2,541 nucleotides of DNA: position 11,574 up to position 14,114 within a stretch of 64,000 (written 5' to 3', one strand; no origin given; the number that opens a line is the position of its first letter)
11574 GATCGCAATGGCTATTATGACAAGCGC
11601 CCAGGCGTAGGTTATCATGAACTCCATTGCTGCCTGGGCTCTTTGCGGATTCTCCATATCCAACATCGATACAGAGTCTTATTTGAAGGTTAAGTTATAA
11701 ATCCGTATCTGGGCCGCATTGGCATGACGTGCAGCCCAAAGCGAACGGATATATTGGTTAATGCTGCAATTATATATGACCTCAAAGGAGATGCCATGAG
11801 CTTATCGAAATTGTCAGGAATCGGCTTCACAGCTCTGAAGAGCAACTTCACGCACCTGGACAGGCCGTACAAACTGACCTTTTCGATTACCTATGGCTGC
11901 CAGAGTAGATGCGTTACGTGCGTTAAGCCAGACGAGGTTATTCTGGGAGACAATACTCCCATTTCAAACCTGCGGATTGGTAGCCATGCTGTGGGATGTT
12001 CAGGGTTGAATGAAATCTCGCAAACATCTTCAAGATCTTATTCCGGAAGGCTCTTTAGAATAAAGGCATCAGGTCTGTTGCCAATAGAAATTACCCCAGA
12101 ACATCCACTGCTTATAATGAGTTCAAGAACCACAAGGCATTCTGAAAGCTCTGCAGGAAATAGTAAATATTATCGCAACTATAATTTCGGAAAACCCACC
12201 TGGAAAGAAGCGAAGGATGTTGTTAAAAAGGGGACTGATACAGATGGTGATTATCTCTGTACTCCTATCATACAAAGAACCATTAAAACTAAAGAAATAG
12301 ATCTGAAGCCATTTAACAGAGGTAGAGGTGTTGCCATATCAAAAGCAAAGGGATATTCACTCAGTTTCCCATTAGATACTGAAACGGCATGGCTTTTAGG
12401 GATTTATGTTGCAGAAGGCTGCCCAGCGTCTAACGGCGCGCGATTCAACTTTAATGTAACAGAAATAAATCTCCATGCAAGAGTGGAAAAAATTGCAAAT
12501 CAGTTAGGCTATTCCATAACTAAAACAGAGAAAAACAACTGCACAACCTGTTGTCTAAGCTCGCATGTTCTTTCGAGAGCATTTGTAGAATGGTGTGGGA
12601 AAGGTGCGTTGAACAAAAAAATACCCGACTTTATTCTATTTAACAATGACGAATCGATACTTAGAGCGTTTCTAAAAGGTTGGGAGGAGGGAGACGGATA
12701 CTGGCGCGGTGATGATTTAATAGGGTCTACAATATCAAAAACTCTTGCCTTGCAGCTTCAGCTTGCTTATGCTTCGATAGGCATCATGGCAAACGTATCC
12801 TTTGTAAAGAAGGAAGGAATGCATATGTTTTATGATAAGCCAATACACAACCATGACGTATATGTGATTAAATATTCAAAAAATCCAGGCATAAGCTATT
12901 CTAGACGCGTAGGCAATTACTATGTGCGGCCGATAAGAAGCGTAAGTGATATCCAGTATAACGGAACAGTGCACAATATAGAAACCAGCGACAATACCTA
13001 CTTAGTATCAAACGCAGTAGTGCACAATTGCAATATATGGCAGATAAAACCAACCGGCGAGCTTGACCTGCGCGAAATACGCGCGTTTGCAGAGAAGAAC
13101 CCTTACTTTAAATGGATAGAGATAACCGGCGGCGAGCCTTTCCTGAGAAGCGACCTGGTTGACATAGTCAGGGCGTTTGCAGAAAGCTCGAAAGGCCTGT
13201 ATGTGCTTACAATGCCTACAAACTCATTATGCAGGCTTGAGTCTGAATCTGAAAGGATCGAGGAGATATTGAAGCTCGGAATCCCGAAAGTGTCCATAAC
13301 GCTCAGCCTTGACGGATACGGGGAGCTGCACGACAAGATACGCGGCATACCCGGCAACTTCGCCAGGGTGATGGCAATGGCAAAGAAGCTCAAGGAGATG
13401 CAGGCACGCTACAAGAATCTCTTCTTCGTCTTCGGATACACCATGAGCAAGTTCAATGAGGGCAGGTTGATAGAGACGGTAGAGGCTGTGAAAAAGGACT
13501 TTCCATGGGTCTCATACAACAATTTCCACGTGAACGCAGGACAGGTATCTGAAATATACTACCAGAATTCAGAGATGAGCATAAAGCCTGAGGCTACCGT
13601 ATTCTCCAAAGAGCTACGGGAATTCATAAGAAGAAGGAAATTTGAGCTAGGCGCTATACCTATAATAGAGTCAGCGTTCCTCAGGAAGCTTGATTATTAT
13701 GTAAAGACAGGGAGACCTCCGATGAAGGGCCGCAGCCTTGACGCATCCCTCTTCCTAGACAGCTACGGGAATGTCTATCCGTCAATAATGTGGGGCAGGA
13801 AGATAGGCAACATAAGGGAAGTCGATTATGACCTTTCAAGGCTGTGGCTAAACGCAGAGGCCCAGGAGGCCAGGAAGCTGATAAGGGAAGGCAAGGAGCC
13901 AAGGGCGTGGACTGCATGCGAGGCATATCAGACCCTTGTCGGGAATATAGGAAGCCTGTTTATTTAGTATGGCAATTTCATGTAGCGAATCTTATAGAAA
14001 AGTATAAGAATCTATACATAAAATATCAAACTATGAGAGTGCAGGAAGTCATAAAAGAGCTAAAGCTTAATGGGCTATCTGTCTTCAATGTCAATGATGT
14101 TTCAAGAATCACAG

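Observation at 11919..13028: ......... intein inserted inside the CxxxCxxC iron-sulfur motif of a radical SAM enzyme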

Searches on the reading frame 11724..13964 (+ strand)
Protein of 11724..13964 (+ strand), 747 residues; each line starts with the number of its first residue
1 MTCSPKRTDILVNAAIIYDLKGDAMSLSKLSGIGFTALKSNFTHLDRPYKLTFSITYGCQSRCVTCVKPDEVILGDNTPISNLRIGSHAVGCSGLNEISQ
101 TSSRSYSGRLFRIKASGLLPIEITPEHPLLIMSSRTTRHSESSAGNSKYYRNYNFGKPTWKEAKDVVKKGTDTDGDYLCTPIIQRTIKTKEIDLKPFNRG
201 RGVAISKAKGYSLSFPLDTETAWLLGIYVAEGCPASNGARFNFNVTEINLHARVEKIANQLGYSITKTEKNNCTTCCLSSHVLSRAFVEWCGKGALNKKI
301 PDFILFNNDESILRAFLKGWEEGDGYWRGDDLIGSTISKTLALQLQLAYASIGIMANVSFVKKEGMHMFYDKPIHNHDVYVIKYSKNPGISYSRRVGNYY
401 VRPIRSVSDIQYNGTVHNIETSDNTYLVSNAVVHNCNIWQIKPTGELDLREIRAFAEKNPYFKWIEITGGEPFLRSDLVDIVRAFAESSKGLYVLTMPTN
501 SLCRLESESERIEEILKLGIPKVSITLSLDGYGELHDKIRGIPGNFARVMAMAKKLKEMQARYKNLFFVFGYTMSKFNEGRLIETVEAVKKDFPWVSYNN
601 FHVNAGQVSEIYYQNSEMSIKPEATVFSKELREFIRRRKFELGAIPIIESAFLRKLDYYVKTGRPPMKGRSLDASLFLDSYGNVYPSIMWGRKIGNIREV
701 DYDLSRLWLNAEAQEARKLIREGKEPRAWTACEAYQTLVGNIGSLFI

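Call 4: search_protein_families(library=pfam, proteins=[window:11724-13964:+], max_evalue=0.1)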
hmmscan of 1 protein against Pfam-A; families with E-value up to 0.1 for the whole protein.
window:11724-13964:+ (747 aa): 4 families
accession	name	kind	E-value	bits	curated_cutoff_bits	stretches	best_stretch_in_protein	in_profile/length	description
PF04055.27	Radical_SAM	-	7.2e-11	43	29.5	1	444-579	25-156/166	Radical SAM superfamily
PF14528.11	LAGLIDADG_3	-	0.00027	21.6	22.5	1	313-370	3-64/82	LAGLIDADG-like domain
PF14890.11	Intein_splicing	-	0.0063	16.8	35.8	0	98-435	38-155/155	Intein splicing domain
PF13353.11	Fer4_12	-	0.025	15.3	22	0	434-495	23-87/137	4Fe-4S single cluster domain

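Call 5: search_protein_families(library=ncbifam, proteins=[window:11724-13964:+], max_evalue=1)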
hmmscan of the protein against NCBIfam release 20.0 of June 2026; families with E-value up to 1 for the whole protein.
window:11724-13964:+ (747 aa): 50 families (the best 25 are shown)
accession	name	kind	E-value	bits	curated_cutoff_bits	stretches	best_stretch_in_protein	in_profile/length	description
NF045703.1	rSAM_Tes_intein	exception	8.9e-16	56.9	1700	1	218-531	368-708/1040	tetraether lipid synthase Tes, intein-containing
TIGR04053.2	TIGR04053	equivalog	9.6e-15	54.7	395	1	451-562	49-151/366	TIGR04053 family radical SAM/SPASM domain-containing protein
NF033640.1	N_Twi_rSAM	subfamily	3.7e-12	46.1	170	1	453-635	164-337/398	twitch domain-containing radical SAM protein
TIGR04545.1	rSAM_ahbD_hemeb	equivalog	2.3e-10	40.5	500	1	443-588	26-161/339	heme b synthase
TIGR04051.1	rSAM_NirJ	equivalog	5.6e-10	38.7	515.45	1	464-562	51-141/354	heme d1 biosynthesis radical SAM protein NirJ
TIGR03961.1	rSAM_PTO1314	hypoth_equivalog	1.9e-09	37.3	306.05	1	434-557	38-152/332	PTO1314 family radical SAM protein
NF011491.0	PRK14898.1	equivalog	8.4e-09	34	783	1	206-358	230-384/860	DNA-directed RNA polymerase subunit A''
TIGR04303.1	GeoRSP_rSAM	equivalog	1.1e-08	35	400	1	466-741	53-305/325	GeoRSP system radical SAM/SPASM protein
TIGR04133.1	rSAM_w_lipo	hypoth_equivalog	1.2e-08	34.3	425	1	459-563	71-168/350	TIGR04133 family radical SAM/SPASM protein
TIGR02666.1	moaA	equivalog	2.3e-08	33.4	284.05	1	462-562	60-156/336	GTP 3',8-cyclase MoaA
TIGR04054.1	rSAM_NirJ1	equivalog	4.1e-08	32.3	650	1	442-566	61-179/387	putative heme d1 biosynthesis radical SAM protein NirJ1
NF045574.1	sacti_mat_StsB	exception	1.9e-07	30.3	625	1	465-558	145-230/466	StsB family radical SAM/SPASM domain sactipeptide maturase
TIGR04546.1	rSAM_ahbC_deAc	equivalog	2.4e-07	29.9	650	1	467-611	91-222/390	12,18-didecarboxysiroheme deacetylase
NF050035.1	rSAM_WgK_link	exception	6.5e-07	28.7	650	1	463-587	58-169/367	radical SAM/SPASM peptide maturase WgkB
TIGR03913.1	rad_SAM_trio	equivalog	1.4e-06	27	591.75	1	465-557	68-152/477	GDL motif peptide-associated radical SAM/SPASM maturase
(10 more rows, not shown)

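Call 56: find_homologous_proteins(query=window:11796-13964:+, max_evalue=1e-30)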
Query window:11796-13964:+ (723 aa): 261 proteins with E <= 1e-30 among 8000 candidates; the best 120 are listed.
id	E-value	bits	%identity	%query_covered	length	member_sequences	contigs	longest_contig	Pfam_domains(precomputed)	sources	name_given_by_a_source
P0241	0.0e+0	1673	100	100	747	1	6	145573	PF04055.28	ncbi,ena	-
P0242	0.0e+0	1331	77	100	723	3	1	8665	PF04055.28,PF14528.12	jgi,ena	jgi:MoaA/NifB/PqqE/SkfB family radical SAM enzyme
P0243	0.0e+0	1134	66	100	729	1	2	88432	PF05204.20,PF04055.28,PF14528.12,PF14890.12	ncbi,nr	ncbi:MAG: radical SAM protein [Candidatus Micrarchaeota archaeon]|nr:radical SAM protein [Candidatus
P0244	0.0e+0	1131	66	100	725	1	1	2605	PF04055.28,PF14528.12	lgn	-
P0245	0.0e+0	1131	66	99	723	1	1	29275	PF04055.28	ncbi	-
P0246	0.0e+0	1061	62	99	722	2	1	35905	PF04055.28,PF14528.12,PF14890.12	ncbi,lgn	-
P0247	0.0e+0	1052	62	100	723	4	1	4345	PF05204.20,PF04055.28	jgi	-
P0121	1.7e-234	798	65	72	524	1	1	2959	PF04055.28,PF14890.12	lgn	-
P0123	1.4e-220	752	60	73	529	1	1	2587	PF04055.28,PF14528.12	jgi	jgi:MoaA/NifB/PqqE/SkfB family radical SAM enzyme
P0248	6.3e-183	628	62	61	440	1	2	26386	PF04055.28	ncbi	-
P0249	2.2e-177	610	59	62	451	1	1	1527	PF04055.28,PF14528.12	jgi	jgi:MoaA/NifB/PqqE/SkfB family radical SAM enzyme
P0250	3.5e-149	516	40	55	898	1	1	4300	PF14528.12,PF14890.12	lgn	-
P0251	1.3e-126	442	39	94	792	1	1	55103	PF13186.12,PF04055.28,PF14528.12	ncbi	ncbi:MAG: radical SAM protein [Gammaproteobacteria bacterium]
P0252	1.6e-121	425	47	62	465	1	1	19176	PF04055.28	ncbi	-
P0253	1.1e-101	359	45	55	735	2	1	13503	PF26466.1,PF04104.20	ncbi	ncbi:MAG: hypothetical protein ACYCPP_01840 [Nitrososphaerales archaeon]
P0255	3.1e-92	328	39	52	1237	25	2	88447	PF01458.24,PF19295.6,PF14528.12,PF14890.12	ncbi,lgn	-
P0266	1.1e-77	280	38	52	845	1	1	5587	PF01458.24,PF19295.6,PF14528.12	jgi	jgi:Fe-S cluster assembly protein SufB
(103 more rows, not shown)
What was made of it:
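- Closest known: Mycobacterial SufB intein and other 'environmental sensor' inteins. Same: Members of the present clade also occur in SufB (P0255, P0266; call 56).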

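Call 67: list_cluster_members(proteins=[P0241, P0243, P0251])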
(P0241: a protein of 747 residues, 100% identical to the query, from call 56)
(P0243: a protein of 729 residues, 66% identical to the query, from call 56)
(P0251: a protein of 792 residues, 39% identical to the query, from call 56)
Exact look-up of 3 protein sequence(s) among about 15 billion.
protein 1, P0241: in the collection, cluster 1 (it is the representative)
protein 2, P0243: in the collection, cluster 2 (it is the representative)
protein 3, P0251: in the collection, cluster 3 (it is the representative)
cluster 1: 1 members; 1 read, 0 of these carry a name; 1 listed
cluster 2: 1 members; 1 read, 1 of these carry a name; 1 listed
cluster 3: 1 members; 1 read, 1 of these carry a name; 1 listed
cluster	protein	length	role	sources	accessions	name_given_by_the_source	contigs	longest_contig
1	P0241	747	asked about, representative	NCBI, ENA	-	-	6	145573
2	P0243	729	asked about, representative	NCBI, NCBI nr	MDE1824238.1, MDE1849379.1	MAG: radical SAM protein [Candidatus Micrarchaeota archaeon] | radical SAM protein [Candidatus Micrarchaeota archaeon]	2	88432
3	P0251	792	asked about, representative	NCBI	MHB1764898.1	MAG: radical SAM protein [Gammaproteobacteria bacterium]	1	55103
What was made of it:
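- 11796..13967 (+): Precursor gene: radical SAM enzyme interrupted by the intein (723 aa from Met25). The mechanical ORF and the database entry P0241 start at ATG 11724 (747 aa). The exact protein is in NCBI/ENA as P0241 (calls 56, 67).
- The identical protein is recorded on 6 contigs in two archives (calls 56, 67).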

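Call 68: find_encoding_contigs(protein=P0251, flank=6000, max_places=2)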
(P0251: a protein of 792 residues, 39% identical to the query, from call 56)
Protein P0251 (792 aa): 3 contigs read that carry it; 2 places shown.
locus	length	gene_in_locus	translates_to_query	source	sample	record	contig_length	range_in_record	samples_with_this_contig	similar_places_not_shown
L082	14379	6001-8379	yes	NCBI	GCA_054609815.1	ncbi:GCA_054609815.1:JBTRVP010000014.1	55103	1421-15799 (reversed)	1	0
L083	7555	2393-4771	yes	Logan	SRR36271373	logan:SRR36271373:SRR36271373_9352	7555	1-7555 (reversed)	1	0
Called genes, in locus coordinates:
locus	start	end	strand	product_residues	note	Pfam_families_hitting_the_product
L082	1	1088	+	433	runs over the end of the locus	PF01828:Peptidase_A4, PF07889:DUF1664 (weak)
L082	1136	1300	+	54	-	-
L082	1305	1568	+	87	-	-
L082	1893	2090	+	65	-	-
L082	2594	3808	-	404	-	PF07282:Cas12f1-like_TNB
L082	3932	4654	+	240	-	PF00705:PCNA_N, PF02747:PCNA_C (weak)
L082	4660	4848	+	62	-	-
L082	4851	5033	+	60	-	-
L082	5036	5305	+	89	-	-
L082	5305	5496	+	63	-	-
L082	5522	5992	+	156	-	-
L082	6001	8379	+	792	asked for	PF14528:LAGLIDADG_3 (faint), PF04055:Radical_SAM, PF13186:SPASM (weak)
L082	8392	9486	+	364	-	PF13641:Glyco_tranf_2_3 (weak), PF13632:Glyco_trans_2_3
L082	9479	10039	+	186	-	-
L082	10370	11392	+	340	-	-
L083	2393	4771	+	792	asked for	PF14528:LAGLIDADG_3 (faint), PF04055:Radical_SAM, PF13186:SPASM (weak)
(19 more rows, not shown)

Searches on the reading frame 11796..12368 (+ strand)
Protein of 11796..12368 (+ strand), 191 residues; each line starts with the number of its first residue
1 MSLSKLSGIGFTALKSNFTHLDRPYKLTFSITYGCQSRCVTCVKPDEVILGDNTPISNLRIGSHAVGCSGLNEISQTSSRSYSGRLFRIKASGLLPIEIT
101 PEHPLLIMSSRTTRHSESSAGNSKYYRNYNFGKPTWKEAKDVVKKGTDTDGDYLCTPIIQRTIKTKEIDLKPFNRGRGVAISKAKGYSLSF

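Call 46: search_protein_families(library=ncbifam, proteins=[window:11796-12368:+], max_evalue=10)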
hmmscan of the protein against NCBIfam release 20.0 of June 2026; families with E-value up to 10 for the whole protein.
window:11796-12368:+ (191 aa): 3 families
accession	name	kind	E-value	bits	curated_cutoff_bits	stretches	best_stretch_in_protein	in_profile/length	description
NF038136.1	rSAM_Rv_intein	exception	0.08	11.8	700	1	24-69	58-106/574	intein-containing Rv2578c family radical SAM protein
TIGR03962.1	mycofact_rSAM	equivalog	0.099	11.8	265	1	21-44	8-31/339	mycofactocin radical SAM maturase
TIGR01445.1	intein_Nterm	domain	0.11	13.5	24.5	1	77-107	53-83/83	intein N-terminal splicing region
